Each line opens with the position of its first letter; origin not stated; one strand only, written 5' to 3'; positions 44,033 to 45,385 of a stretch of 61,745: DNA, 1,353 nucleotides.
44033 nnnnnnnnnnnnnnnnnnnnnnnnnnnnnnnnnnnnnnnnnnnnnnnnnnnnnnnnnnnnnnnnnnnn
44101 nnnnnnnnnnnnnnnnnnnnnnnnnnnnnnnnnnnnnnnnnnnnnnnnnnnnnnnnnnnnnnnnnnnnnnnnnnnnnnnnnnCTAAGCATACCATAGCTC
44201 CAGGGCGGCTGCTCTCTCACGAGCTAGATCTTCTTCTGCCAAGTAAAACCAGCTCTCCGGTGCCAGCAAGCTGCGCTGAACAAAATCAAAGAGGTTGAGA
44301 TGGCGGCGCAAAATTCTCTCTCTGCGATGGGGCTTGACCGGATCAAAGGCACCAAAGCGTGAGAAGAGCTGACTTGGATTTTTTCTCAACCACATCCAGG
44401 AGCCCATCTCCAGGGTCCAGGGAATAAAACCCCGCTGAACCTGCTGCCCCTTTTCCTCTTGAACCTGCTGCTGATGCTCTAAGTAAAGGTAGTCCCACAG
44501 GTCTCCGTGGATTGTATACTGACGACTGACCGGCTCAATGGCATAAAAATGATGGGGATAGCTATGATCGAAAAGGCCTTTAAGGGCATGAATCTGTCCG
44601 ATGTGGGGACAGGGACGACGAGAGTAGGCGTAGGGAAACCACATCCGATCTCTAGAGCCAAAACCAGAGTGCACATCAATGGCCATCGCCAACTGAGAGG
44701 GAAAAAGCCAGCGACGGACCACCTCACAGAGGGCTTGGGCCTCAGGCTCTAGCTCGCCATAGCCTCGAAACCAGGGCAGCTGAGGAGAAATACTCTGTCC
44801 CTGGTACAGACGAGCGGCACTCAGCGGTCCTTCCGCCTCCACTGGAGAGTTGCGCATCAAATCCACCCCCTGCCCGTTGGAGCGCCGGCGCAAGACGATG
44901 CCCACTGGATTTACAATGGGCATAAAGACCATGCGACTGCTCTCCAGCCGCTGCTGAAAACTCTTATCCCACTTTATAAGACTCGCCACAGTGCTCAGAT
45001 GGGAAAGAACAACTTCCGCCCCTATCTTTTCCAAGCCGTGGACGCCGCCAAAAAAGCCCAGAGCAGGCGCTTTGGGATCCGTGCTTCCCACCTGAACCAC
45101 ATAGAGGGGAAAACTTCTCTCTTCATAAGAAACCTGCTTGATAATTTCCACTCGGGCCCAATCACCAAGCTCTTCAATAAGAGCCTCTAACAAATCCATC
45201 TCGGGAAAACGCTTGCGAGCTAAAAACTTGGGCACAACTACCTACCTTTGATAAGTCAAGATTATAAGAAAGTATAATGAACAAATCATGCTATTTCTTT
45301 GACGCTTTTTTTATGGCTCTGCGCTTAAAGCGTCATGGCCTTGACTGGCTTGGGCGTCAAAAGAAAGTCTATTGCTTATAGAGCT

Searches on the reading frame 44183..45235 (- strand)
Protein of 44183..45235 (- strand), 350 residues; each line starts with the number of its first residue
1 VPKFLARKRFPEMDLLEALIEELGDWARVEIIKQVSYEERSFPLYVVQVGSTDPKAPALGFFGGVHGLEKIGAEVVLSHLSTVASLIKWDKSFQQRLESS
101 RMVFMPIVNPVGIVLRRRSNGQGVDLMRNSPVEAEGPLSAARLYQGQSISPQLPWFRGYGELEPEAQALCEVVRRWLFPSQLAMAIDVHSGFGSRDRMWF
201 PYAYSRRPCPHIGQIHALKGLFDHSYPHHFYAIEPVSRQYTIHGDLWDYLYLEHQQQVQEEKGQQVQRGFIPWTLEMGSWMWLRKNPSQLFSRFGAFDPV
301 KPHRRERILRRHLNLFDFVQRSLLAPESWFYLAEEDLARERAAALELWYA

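Call 40: search_protein_families(library=pfam, proteins=[window:44183-45235:-], max_evalue=0.1)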
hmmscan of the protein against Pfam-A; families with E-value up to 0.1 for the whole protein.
window:44183-45235:- (350 aa): 2 families
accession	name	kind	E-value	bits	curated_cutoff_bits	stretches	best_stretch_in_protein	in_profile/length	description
PF00246.29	Peptidase_M14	-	1.4e-14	54.9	21.6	1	19-257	8-256/286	Zinc carboxypeptidase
PF10994.13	DUF2817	-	2.1e-05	24.6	23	1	45-144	41-131/341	Protein of unknown function (DUF2817)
